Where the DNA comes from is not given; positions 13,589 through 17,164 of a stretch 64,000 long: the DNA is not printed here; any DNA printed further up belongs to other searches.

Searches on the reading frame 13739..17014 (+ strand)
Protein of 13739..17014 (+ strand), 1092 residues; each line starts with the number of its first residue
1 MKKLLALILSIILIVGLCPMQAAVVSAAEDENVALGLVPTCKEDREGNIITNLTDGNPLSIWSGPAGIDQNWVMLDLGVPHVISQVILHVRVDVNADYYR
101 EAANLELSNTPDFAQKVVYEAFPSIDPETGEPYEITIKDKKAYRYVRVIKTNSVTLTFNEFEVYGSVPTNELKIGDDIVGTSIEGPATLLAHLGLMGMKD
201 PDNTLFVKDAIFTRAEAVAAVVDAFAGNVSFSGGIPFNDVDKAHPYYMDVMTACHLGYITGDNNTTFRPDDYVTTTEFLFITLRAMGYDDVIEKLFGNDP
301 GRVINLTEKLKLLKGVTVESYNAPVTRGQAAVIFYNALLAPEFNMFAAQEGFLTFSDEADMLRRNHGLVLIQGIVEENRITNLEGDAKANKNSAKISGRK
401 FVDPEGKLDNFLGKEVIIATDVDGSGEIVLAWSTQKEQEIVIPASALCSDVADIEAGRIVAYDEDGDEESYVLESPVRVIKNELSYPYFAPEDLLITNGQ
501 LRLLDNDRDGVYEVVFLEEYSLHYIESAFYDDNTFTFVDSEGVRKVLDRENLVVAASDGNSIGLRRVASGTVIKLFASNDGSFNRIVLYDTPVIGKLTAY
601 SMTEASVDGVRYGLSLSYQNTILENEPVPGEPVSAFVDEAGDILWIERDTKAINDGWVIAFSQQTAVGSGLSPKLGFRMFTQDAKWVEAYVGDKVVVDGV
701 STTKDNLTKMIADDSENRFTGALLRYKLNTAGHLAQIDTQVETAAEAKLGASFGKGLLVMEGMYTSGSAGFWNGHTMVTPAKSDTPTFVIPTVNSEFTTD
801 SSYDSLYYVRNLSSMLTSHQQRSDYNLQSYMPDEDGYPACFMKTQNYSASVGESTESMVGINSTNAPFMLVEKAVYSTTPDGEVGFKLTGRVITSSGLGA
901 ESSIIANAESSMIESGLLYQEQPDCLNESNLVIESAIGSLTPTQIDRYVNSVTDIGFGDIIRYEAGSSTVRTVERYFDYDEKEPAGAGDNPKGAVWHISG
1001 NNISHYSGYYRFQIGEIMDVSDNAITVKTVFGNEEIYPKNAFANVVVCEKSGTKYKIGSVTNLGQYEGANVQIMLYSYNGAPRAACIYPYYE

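Call 11: search_protein_families(library=pfam, proteins=[window:13739-17014:+], max_evalue=0.001)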
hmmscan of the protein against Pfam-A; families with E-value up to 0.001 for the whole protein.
window:13739-17014:+ (1092 aa): 3 families
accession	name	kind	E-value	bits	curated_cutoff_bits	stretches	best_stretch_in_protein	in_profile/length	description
PF22633.2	F5_F8_type_C_2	-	1.9e-08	35.2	27.8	1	52-148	1-91/91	NedA-like, galactose-binding domain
PF00754.31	F5_F8_type_C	-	2.9e-08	34.3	28.2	1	49-152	13-114/127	F5/8 type C domain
PF00395.25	SLH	-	3e-07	30.8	20.8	1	236-274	1-39/44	S-layer homology domain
